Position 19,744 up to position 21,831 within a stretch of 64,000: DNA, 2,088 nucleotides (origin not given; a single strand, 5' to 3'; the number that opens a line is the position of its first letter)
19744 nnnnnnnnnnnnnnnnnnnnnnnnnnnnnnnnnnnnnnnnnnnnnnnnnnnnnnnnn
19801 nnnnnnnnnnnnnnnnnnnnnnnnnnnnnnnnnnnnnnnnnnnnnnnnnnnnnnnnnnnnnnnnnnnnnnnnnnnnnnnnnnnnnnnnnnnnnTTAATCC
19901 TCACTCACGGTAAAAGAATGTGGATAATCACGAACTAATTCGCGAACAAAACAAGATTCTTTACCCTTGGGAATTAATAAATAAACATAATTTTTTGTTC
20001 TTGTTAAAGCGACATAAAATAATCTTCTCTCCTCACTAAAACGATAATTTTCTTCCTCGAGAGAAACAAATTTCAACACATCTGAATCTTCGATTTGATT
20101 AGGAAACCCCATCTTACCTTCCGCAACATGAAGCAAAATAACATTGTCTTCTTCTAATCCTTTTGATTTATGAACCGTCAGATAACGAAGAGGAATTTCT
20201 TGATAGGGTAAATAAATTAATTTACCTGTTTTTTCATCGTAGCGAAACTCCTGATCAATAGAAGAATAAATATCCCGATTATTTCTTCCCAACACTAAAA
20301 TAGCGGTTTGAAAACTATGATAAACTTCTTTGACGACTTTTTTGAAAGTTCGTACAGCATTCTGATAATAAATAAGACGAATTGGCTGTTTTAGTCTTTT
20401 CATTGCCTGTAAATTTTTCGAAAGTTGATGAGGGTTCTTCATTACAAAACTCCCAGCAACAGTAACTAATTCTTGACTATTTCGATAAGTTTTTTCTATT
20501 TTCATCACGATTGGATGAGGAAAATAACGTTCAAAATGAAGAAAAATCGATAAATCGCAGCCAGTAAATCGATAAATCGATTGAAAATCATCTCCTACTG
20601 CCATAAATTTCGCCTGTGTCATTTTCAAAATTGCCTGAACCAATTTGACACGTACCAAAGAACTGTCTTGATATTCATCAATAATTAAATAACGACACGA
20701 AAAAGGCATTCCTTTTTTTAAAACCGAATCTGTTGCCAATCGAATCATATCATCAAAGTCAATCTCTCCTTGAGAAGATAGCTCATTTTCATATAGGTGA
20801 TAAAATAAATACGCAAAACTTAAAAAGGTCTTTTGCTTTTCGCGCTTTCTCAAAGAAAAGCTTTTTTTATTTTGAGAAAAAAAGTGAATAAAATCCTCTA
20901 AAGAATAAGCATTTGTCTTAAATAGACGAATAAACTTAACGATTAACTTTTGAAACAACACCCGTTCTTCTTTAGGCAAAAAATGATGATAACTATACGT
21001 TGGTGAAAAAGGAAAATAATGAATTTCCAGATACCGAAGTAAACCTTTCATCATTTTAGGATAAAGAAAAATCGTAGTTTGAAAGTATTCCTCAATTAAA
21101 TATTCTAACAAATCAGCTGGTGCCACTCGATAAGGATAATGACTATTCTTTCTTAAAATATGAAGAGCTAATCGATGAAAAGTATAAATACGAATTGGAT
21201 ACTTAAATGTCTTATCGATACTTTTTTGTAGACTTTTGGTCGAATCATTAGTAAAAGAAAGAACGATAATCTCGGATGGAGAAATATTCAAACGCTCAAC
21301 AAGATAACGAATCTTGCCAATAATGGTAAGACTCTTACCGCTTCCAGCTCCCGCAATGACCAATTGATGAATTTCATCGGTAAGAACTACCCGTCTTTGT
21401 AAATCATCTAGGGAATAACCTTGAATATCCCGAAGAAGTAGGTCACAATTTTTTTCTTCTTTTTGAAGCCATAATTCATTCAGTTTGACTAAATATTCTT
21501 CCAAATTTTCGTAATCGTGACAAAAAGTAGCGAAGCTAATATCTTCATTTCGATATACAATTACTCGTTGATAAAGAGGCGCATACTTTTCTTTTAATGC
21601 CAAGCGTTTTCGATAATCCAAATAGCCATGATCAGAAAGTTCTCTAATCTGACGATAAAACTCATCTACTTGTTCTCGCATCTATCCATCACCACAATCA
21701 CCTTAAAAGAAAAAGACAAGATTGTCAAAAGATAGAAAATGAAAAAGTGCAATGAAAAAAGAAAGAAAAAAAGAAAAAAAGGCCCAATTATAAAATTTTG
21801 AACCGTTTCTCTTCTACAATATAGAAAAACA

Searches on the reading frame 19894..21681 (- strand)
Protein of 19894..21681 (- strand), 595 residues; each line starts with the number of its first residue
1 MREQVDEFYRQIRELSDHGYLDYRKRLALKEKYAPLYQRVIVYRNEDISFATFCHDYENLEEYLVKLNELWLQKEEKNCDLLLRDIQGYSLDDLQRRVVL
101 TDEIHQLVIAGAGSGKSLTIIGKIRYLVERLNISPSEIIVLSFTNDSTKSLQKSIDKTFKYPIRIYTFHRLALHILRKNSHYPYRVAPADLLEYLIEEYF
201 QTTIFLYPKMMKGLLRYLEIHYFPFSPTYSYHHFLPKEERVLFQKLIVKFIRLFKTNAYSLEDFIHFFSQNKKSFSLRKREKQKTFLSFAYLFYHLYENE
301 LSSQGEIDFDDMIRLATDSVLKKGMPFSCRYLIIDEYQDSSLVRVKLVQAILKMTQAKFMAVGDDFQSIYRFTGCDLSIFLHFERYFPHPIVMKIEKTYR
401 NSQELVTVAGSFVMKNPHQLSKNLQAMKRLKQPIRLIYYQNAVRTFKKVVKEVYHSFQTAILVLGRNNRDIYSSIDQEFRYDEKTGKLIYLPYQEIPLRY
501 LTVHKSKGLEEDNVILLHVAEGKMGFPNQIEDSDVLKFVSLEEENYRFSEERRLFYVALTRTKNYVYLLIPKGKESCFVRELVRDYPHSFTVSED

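Call 3: search_protein_families(library=pfam, proteins=[window:19894-21681:-], max_evalue=0.01)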
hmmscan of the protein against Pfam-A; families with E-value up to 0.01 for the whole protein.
window:19894-21681:- (595 aa): 6 families
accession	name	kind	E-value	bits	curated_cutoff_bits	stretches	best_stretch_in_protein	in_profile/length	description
PF00580.27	UvrD-helicase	-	1.4e-43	149.9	23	1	93-387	3-270/271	UvrD/REP helicase N-terminal domain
PF13245.12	AAA_19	-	3.5e-18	66.5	25.1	1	105-372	13-133/134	AAA domain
PF13361.12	UvrD_C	-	6e-17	62.5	25.6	1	501-569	290-346/350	UvrD-like helicase C-terminal domain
PF13538.12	UvrD_C_2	-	6.6e-09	35.9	27.4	1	546-569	29-52/52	UvrD-like helicase C-terminal domain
PF01443.25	Viral_helicase1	-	7.7e-06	26.3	21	0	318-412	48-138/228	Viral superfamily 1 RNA helicase core domain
PF13604.12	AAA_30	-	0.00031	21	27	0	97-156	12-67/191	AAA domain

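Call 4: search_protein_families(library=padloc, proteins=[window:19894-21681:-], max_evalue=0.01)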
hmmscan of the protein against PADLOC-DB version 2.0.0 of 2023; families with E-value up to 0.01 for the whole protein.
window:19894-21681:- (595 aa): 44 families (the best 25 are shown)
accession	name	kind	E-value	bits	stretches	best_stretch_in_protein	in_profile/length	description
PDLC03802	RTasHel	-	5.3e-39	132.6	2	94-421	9-276/675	DRT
PDLC00117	GajB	-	3.8e-38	129.3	3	265-420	149-309/604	UrvD helicase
PDLC00132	GajB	-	8.5e-37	125.1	3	257-418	138-304/625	UrvD helicase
PDLC00114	GajB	-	2.7e-34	116.8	3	290-469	172-362/635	UrvD helicase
PDLC00107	GajB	-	2.7e-29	100.2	3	328-468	215-355/587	UrvD helicase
PDLC00127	GajB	-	4.5e-27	92.8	3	249-458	124-328/594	UrvD helicase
PDLC00103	GajB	-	8.9e-25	85.6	2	96-459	22-341/612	UrvD helicase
PDLC00119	GajB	-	2.3e-24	84.3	2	103-471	15-349/565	UrvD helicase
PDLC00130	GajB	-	6.2e-24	82.2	3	302-458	174-330/589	UrvD helicase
PDLC00104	GajB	-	2e-22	77.7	3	95-179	7-95/574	UrvD helicase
PDLC00129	GajB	-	2e-22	77.5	3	331-468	229-358/594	UrvD helicase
PDLC00123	GajB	-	8.8e-22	75.4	3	423-570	378-507/540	UrvD helicase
PDLC00138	GajB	-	6.5e-21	72.6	3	91-162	5-77/581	UrvD helicase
PDLC00122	GajB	-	1.4e-20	71.7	2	332-481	166-308/502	UrvD helicase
PDLC00134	GajB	-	6.9e-20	69.5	2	268-472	153-362/431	UrvD helicase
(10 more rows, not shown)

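Call 18: find_related_loci(query=window:19894-21681:-, collection=genome_contigs, flank=10000)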
Query window:19894-21681:- (595 aa) in genome_contigs; peptide patterns used: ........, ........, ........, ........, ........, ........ (x = any residue, [..] = any of these).
34 stretches matched a pattern; 6 encode a relative of the query (tblastn E <= 1e-3); 5 distinct loci.
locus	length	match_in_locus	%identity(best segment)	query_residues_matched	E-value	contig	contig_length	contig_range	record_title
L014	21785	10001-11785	91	1-595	0e+0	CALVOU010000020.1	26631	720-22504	MAG: uncultured Bacilli bacterium isolate BRZ_II__bin7 genome assembly, contig: BRZ_II__NODE_2315_length_26631_cov_9.369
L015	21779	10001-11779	78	1-595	0e+0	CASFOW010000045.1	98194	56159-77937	uncultured bacterium isolate SI.A102.metabat-bins.216 genome assembly, contig: SI.A102.metabat-bins.216.fa_k141_296448,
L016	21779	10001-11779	77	1-595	0e+0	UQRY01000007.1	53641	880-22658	uncultured Tenericutes bacterium isolate UMGS592 genome assembly, contig: NODE_362_length_53641_cov_12.660994, whole gen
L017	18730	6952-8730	78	1-595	0e+0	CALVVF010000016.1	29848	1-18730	MAG: uncultured Bacilli bacterium isolate BRZ_QR__bin83 genome assembly, contig: BRZ_QR__NODE_1266_length_29848_cov_8.58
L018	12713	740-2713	34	86-588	2e-53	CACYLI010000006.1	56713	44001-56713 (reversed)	MAG: uncultured Erysipelotrichaceae bacterium isolate RUG12046 genome assembly, contig: RUG12046_asm_6, whole genome sho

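Call 24: search_protein_families(library=ncbifam, proteins=[window:19894-21681:-], max_evalue=0.001)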
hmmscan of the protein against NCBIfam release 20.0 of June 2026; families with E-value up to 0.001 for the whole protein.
window:19894-21681:- (595 aa): 12 families
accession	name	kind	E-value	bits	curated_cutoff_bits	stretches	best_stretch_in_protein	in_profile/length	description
NF008276.0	PRK11054.1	equivalog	4.5e-84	283.2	543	1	57-584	163-675/684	DNA helicase IV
TIGR01074.1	rep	equivalog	4e-46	157.5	951.45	3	282-456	156-334/668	DNA helicase Rep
TIGR01073.1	pcrA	equivalog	4.2e-44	151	911.2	3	280-442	156-322/725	DNA helicase PcrA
NF008743.0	PRK11773.1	equivalog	5.5e-40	137.4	965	3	257-453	135-337/720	DNA helicase II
TIGR01075.1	uvrD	equivalog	6.6e-38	130.5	1144.45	3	270-453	142-332/715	DNA helicase II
NF008172.0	PRK10919.1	equivalog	9.8e-35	119.9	1168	2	277-453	155-331/673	DNA helicase Rep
TIGR00609.1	recB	equivalog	4.1e-18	64.9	696.05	2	295-411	331-453/1175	exodeoxyribonuclease V subunit beta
TIGR02785.1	addA_Gpos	equivalog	7e-15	54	707.65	1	286-386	337-449/1234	helicase-exonuclease AddAB subunit AddA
NF010485.0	PRK13909.1-2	equivalog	6.2e-12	44.6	650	1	260-471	255-484/909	RecB-like helicase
TIGR02784.1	addA_alphas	equivalog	7.2e-11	41.2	860.75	1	237-387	293-459/1138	double-strand break repair helicase AddA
NF010487.0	PRK13909.1-4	equivalog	1.3e-08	33.6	759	1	242-454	254-454/924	RecB-like helicase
NF008128.0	PRK10876.1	equivalog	1.5e-07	29.5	1697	1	299-406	341-454/1181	exodeoxyribonuclease V subunit beta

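Call 84: search_protein_families(library=padloc, proteins=[L014:2060-3124:-, L014:1550-1990:+, L015:1868-3445:+], max_evalue=0.001)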
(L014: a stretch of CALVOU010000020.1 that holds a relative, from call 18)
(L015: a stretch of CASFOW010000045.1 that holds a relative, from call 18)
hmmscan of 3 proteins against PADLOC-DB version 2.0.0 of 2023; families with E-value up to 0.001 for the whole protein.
L014:2060-3124:- (354 aa): 3 families
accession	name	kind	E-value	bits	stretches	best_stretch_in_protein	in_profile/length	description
PDLC02903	pVip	-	9.8e-15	52.7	1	6-102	3-94/257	Viperins not associated with kinases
PDLC02904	pVip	-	3.3e-14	51.1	1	7-102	7-101/262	Viperins associated with kinases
PDLC02905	pVip-kinase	-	4.1e-06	24.3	1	6-101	185-284/474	Viperin-kinase fusion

L014:1550-1990:+ (146 aa): 0 families

L015:1868-3445:+ (525 aa): 0 families
